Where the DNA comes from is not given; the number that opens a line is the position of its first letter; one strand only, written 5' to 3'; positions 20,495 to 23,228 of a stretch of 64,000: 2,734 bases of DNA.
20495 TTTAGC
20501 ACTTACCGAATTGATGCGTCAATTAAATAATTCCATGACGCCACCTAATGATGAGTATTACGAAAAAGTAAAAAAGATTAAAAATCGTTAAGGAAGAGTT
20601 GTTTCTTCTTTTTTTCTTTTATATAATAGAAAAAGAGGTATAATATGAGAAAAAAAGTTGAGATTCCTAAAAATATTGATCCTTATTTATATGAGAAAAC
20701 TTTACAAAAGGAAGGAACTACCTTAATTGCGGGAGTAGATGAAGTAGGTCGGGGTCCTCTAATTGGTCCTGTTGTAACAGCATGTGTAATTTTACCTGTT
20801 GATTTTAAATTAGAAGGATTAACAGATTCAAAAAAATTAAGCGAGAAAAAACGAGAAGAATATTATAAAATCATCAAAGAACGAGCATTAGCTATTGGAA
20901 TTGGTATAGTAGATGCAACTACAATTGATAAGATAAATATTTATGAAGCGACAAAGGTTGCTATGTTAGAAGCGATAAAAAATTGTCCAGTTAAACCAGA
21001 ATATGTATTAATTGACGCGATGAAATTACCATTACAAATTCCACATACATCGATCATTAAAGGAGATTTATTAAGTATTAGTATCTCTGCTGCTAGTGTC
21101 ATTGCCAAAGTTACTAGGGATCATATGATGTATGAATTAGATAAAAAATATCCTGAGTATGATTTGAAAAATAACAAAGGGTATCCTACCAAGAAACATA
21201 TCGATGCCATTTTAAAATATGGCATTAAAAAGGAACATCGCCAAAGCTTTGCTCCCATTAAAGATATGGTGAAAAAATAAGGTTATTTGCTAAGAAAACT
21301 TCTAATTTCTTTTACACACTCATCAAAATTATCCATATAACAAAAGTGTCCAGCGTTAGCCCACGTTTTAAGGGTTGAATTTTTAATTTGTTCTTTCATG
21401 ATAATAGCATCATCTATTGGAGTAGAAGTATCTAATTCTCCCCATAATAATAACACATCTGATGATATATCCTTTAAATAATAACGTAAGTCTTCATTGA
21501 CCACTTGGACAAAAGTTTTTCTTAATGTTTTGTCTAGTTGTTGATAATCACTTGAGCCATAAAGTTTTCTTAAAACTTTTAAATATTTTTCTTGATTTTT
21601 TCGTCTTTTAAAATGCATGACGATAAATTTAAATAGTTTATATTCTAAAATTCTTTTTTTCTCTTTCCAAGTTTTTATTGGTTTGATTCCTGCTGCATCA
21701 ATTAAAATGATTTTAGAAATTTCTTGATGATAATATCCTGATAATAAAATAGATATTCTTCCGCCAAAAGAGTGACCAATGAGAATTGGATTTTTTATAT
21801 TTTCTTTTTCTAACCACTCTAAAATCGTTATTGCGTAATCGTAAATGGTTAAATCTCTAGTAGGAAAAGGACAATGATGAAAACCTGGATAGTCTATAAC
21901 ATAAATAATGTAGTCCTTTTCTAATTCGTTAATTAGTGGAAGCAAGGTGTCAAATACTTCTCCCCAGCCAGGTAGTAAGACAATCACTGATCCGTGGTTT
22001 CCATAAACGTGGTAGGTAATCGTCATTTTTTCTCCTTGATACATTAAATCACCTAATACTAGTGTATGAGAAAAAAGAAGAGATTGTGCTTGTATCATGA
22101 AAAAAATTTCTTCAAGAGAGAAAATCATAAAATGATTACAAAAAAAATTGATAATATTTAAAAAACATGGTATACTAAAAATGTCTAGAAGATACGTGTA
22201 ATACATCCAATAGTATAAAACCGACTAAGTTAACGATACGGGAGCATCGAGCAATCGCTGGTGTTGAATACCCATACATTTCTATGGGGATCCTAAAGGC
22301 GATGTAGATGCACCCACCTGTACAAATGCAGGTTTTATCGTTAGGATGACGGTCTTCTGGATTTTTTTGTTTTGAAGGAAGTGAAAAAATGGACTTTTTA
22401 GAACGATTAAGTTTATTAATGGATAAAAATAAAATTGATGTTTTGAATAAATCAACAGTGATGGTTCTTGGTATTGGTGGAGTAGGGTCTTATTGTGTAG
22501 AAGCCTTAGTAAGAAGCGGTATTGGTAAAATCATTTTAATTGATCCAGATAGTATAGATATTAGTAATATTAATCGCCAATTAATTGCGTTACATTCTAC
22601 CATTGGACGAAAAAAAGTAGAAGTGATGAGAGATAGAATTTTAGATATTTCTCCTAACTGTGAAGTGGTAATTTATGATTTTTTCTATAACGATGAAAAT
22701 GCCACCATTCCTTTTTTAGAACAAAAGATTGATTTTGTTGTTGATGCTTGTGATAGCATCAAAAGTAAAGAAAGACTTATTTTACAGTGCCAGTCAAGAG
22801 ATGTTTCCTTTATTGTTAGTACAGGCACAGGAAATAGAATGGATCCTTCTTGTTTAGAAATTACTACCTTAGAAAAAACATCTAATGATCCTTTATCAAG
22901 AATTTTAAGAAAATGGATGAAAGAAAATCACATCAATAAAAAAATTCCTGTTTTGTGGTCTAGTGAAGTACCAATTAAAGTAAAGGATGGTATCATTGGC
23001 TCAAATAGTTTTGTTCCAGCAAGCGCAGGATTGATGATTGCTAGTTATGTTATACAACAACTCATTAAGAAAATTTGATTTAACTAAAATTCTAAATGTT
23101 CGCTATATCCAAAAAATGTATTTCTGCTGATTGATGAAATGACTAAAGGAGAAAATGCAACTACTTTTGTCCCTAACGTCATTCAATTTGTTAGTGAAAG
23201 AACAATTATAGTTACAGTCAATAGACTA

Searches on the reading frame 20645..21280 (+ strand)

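Call 55: search_protein_families(library=pfam, proteins=[window:20645-21280:+], max_evalue=0.01)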
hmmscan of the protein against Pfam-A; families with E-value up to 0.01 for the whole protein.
window:20645-21280:+ (211 aa): 1 family
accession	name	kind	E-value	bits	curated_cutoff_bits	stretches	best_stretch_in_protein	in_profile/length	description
PF01351.25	RNase_HII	-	2.2e-43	148.9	25.8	1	29-203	1-197/199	Ribonuclease HII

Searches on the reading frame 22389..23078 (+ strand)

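Call 55: search_protein_families(library=pfam, proteins=[window:22389-23078:+], max_evalue=0.01)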
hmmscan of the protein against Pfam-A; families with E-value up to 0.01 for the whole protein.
window:22389-23078:+ (229 aa): 3 families
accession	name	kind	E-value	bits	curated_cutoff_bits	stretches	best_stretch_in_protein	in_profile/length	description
PF00899.27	ThiF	-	9.6e-35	120.3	28.1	1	10-151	9-148/238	ThiF family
PF19097.5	Snu56_snRNP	-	0.0014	17.8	25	1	15-40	404-429/438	Snu56-like U1 small nuclear ribonucleoprotein component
PF03435.24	Sacchrp_dh_NADP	-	0.0029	18.4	25.1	0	24-142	1-96/129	Saccharopine dehydrogenase NADP binding domain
